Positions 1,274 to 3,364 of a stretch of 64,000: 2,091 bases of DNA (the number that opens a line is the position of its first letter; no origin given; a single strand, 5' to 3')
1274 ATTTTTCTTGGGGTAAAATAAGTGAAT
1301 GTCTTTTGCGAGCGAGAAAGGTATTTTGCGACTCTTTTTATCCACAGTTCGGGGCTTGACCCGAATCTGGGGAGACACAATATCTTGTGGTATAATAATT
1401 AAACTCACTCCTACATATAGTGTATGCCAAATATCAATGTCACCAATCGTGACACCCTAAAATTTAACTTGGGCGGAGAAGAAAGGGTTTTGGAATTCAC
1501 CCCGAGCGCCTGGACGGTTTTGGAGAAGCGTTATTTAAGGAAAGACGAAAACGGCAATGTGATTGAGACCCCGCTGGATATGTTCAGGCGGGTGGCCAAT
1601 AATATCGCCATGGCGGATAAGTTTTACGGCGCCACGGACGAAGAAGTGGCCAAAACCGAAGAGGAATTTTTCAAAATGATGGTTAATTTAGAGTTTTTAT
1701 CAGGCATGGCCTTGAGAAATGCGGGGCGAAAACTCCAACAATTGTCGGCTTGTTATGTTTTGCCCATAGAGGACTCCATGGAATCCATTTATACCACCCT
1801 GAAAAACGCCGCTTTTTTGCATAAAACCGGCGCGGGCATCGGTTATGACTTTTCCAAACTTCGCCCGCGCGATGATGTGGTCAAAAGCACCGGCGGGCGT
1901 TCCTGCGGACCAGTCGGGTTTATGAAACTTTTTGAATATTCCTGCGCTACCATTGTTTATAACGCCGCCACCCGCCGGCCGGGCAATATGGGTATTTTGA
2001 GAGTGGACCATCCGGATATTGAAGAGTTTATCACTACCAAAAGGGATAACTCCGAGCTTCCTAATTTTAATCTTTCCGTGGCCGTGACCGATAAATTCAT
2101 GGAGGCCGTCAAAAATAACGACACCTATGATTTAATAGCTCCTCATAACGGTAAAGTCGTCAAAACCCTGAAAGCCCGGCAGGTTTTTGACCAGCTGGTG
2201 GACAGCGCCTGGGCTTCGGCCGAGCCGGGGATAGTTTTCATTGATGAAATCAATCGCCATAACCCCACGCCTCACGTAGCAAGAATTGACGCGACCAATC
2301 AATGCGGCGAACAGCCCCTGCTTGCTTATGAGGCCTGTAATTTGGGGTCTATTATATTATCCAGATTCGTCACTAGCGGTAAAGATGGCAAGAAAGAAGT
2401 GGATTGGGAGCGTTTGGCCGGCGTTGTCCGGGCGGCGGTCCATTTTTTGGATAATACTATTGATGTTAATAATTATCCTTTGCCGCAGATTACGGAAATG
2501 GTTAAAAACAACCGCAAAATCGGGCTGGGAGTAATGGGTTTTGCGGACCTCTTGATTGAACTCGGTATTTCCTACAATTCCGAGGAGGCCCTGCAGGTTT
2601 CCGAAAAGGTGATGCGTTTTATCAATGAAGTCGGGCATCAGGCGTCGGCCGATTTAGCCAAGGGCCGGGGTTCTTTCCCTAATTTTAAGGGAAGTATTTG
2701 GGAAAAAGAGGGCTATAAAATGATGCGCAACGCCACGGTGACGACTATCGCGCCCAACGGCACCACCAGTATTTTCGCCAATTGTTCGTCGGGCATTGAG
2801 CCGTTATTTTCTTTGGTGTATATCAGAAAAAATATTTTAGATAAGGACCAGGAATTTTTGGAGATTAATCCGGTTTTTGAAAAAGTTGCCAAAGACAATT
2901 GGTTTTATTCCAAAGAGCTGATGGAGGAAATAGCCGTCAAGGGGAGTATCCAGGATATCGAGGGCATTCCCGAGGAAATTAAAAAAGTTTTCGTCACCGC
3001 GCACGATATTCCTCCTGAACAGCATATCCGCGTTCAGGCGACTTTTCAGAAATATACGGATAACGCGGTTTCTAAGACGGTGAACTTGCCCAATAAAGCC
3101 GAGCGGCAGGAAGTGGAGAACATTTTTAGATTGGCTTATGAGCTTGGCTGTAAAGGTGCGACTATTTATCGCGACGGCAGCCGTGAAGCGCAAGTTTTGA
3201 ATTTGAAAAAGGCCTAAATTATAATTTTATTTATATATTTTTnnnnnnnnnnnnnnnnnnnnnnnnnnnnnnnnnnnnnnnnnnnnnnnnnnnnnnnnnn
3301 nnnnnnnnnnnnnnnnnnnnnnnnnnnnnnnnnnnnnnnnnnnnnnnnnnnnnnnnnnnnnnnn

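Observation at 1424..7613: Three tandem class II ribonucleotide reductase catalytic domains: one stand-alone gene plus a two-domain fusion that alone carries the redox tail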

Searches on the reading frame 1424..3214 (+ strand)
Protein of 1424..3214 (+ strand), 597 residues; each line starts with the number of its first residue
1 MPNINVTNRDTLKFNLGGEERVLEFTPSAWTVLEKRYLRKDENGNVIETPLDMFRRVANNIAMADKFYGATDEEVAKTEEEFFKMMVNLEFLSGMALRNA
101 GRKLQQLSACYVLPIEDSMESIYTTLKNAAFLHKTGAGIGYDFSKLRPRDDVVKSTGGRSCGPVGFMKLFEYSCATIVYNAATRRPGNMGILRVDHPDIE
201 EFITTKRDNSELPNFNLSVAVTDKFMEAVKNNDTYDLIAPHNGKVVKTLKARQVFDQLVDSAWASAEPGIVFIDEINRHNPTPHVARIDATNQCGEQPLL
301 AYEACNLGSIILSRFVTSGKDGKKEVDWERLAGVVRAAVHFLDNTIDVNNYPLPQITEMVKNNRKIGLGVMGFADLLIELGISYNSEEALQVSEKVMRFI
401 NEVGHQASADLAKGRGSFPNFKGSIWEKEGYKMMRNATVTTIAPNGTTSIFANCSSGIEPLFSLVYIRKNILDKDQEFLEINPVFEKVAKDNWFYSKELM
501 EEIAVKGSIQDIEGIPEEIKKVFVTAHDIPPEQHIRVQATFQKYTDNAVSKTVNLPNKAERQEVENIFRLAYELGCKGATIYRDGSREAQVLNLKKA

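Call 3: search_protein_families(library=pfam, proteins=[window:1424-3214:+], max_evalue=0.01)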
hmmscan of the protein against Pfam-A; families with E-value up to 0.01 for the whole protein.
window:1424-3214:+ (597 aa): 2 families
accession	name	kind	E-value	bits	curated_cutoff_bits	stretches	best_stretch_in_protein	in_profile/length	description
PF02867.20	Ribonuc_red_lgC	-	1.1e-134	450.4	23.9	1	108-582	1-523/523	Ribonucleotide reductase, barrel domain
PF00317.26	Ribonuc_red_lgN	-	1.9e-17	63.5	28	1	24-104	2-76/77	Ribonucleotide reductase, all-alpha domain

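Call 4: search_protein_families(library=ncbifam, proteins=[window:1424-3214:+], max_evalue=0.01)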
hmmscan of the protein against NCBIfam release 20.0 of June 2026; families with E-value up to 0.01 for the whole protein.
window:1424-3214:+ (597 aa): 21 families
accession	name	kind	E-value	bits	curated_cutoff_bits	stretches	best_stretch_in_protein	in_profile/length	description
NF006417.0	PRK08665.1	equivalog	1.8e-268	892.9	961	1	21-596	8-577/759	vitamin B12-dependent ribonucleotide reductase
NF005010.0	PRK06406.1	subfamily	2.4e-222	740.3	1125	2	74-593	215-726/771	vitamin B12-dependent ribonucleotide reductase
TIGR02504.1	NrdJ_Z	equivalog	1.1e-204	681.4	399.95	1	31-592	3-606/606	adenosylcobalamin-dependent ribonucleoside-diphosphate reductase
NF006207.0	PRK08332.1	equivalog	1.7e-131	439.9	2400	4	292-593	1240-1563/1684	vitamin B12-dependent ribonucleotide reductase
TIGR02506.1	NrdE_NrdA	equivalog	2.6e-104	349.9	341.05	3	247-428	244-429/616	ribonucleoside-diphosphate reductase subunit alpha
NF005122.0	PRK06556.1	equivalog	5.4e-102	342.2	859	3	214-422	287-491/960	vitamin B12-dependent ribonucleotide reductase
NF005401.0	PRK06948.1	subfamily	7.3e-93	312.2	906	1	26-592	14-590/604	ribonucleotide reductase-like protein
NF005991.0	PRK08115.1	equivalog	4.9e-89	299.4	854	3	244-425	428-607/858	vitamin B12-dependent ribonucleotide reductase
NF005544.0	PRK07207.1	equivalog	1e-79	268.5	965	3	244-428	538-722/965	ribonucleoside-diphosphate reductase subunit alpha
NF006577.0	PRK09102.1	equivalog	1.2e-76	258.2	620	1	20-579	20-564/604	ribonucleoside-diphosphate reductase subunit alpha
NF005101.0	PRK06539.1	equivalog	3.2e-76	257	988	3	245-428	392-574/822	ribonucleoside-diphosphate reductase subunit alpha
NF005736.0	PRK07562.1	equivalog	5.3e-73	246.2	1737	4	214-422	396-601/1222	vitamin B12-dependent ribonucleotide reductase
NF009029.0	PRK12365.1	equivalog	4.6e-61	206.9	1350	3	244-428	621-804/1046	ribonucleoside-diphosphate reductase subunit alpha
NF006665.0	PRK09209.1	equivalog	2.3e-59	201.4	1057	2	303-498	489-689/761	ribonucleoside-diphosphate reductase subunit alpha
NF006279.0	PRK08447.1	equivalog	9.2e-58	196.3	1082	3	20-244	132-353/789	ribonucleoside-diphosphate reductase subunit alpha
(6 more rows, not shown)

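Call 25: search_solved_structures(query=window:1424-3214:+, show_alignments=2, max_evalue=1e-10)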
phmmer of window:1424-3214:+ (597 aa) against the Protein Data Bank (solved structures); distinct sequences matched with E-value up to 1e-10: 32.
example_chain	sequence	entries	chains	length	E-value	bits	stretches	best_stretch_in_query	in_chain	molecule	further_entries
1xjk_A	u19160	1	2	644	1.9e-113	383.2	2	102-426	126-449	ribonucleotide reductase, B12-dependent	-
1xje_A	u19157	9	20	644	4.2e-113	382.1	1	102-593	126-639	ribonucleotide reductase, B12-dependent | Ribonucleoside-diphosphate reductase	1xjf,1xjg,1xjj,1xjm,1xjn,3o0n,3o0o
5im3_A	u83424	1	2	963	1.6e-61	211.8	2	233-428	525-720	Ribonucleoside-diphosphate reductase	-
7b9p_A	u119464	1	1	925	4e-57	197.3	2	213-424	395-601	Vitamin B12-dependent ribonucleotide reductase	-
7b9q_A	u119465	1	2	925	4.7e-57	197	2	213-424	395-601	Vitamin B12-dependent ribonucleotide reductase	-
6l3r_A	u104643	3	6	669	1.9e-50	175.2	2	242-428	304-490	Ribonucleoside-diphosphate reductase large subunit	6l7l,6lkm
2wgh_A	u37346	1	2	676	1.9e-50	175.2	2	242-428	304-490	RIBONUCLEOSIDE-DIPHOSPHATE REDUCTASE LARGE SUBUNIT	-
3hnc_A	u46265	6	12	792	3.7e-50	174.3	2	241-428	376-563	Ribonucleoside-diphosphate reductase large subunit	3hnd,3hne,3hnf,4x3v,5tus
5d1y_A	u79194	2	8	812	4.3e-50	174.1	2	241-428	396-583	Ribonucleoside-diphosphate reductase large subunit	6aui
7agj_A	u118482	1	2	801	4.9e-47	164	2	18-246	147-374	Ribonucleoside-diphosphate reductase subunit alpha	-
1zyz_A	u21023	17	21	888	4e-44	154.4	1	3-424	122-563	Ribonucleoside-diphosphate reductase large chain 1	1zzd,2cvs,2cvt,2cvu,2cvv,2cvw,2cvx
3tb9_A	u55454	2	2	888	6.9e-44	153.6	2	3-242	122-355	Ribonucleoside-diphosphate reductase large chain 1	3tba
3s8a_A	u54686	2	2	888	2.7e-43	151.6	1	3-424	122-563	Ribonucleoside-diphosphate reductase large chain 1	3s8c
6dqw_A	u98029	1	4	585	3.2e-35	125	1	91-585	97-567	Ribonucleoside-diphosphate reductase, alpha chain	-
6dqx_A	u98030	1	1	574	4.9e-29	104.5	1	98-593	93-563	Ribonucleoside-diphosphate reductase, alpha chain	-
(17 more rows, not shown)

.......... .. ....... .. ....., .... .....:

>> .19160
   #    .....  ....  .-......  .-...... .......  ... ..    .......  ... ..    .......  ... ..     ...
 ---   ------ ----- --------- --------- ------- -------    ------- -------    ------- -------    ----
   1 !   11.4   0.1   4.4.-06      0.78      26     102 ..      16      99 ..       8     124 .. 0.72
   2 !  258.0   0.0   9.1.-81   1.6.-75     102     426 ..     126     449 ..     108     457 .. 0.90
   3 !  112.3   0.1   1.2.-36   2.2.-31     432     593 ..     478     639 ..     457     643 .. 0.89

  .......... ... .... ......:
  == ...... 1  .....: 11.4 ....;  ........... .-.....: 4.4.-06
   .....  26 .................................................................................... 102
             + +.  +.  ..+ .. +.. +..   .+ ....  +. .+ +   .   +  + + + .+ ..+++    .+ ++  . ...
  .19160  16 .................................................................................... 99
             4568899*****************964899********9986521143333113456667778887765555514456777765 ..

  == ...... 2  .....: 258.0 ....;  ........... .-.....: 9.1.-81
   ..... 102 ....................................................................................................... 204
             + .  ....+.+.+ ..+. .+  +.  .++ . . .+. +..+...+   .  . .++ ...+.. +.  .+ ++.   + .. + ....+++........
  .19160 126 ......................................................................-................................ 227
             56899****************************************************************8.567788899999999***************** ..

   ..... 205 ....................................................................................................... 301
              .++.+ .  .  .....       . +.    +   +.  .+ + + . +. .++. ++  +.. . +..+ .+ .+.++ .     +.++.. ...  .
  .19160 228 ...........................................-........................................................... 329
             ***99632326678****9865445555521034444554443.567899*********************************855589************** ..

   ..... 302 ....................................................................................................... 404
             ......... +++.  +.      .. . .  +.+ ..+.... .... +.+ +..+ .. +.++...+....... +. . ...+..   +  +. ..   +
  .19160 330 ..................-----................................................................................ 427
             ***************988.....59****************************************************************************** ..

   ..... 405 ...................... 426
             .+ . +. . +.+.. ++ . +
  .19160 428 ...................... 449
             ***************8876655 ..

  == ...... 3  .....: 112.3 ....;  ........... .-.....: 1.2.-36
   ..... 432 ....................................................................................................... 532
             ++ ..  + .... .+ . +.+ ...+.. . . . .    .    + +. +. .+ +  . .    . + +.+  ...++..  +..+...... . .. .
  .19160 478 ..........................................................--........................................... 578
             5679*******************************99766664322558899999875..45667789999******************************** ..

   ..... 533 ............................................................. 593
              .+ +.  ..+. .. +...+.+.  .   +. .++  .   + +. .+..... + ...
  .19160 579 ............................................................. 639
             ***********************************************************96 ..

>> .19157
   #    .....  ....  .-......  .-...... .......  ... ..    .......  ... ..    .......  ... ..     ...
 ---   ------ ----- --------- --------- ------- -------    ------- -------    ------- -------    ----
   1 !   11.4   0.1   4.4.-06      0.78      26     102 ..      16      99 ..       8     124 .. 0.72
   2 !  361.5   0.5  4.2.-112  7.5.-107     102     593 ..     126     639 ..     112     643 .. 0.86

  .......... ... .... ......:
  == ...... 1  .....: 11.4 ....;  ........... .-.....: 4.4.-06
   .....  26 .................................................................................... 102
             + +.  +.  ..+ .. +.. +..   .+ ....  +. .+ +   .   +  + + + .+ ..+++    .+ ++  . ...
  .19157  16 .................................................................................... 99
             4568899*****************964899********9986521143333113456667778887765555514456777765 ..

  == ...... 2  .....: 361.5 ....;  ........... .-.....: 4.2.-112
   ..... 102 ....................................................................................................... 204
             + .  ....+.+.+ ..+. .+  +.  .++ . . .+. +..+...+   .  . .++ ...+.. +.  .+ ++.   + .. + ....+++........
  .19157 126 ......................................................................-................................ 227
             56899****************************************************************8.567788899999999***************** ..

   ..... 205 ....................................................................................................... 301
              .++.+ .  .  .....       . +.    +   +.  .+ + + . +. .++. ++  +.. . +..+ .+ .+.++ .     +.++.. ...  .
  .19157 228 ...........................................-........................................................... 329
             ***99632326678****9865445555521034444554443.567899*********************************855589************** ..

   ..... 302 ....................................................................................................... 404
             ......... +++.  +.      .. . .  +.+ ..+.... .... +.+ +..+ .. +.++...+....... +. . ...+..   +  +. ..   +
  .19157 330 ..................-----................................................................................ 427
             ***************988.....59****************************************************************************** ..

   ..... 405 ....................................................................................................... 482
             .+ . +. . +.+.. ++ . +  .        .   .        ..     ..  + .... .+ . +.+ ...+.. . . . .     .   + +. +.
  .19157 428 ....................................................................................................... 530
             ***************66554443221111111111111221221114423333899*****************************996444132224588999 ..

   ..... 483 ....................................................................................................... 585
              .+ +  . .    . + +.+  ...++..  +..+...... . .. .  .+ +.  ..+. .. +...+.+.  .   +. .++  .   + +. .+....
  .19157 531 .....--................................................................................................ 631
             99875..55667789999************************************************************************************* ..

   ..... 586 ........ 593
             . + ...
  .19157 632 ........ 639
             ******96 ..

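Call 48: find_related_loci(query=window:1424-3214:+, collection=metagenome_contigs, flank=6000)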
Query window:1424-3214:+ (597 aa) in metagenome_contigs; peptide patterns used: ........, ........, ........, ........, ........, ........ (x = any residue, [..] = any of these).
498 stretches matched a pattern; 411 encode a relative of the query (tblastn E <= 1e-3); the best 80 are kept; 80 distinct loci.
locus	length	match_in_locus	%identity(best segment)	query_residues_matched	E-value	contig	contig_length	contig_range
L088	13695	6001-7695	59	24-596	0e+0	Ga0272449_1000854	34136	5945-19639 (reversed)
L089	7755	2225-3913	56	23-594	0e+0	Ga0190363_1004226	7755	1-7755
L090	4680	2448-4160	57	17-594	0e+0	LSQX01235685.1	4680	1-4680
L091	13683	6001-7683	56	23-592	0e+0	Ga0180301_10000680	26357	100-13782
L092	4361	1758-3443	58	25-594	0e+0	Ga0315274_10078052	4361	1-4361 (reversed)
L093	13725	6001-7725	57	19-596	0e+0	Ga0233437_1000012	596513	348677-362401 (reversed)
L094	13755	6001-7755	56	9-596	0e+0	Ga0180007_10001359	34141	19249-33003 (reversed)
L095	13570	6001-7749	55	7-597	0e+0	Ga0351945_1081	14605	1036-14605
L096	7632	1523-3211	56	23-594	0e+0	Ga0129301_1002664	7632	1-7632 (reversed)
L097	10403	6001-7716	55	23-597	0e+0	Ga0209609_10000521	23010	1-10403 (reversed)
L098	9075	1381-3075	54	23-592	0e+0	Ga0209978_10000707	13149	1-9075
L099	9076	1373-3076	57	23-595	0e+0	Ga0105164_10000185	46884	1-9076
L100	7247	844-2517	54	24-592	0e+0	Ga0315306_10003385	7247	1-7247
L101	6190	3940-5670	55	14-592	0e+0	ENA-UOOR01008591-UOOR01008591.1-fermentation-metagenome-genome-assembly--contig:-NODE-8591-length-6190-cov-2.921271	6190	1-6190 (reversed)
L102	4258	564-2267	55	17-592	0e+0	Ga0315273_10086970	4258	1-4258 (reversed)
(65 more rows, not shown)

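Call 58: search_protein_representatives(protein=window:1424-3214:+)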
Query: 597 residues. Proteins with E-value up to 0.001 (for the whole library): 22918; up to 1e-10: 15747; up to 1e-30: 7983. The best 150 are listed.
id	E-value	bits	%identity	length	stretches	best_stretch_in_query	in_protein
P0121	0.0e+00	1094.5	46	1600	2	24-595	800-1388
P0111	0.0e+00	1055.1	46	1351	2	23-593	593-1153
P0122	4.1e-232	788.2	59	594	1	7-594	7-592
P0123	2.1e-215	733.1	59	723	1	25-595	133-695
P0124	4.7e-213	725.3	48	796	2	26-594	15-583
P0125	1.9e-211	720.0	60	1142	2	139-594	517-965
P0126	2.3e-206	703.2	56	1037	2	20-457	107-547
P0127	3.7e-203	692.6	57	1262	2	181-596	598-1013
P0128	1.7e-202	690.4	57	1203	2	174-592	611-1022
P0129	9.2e-202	688.0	56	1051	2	125-594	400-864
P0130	8.8e-201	684.8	57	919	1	14-596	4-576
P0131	1.1e-199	681.1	53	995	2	271-595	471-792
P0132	6.1e-199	678.7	56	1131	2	285-594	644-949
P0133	8.0e-199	678.3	54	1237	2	285-594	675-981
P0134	1.1e-198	677.8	54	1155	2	108-595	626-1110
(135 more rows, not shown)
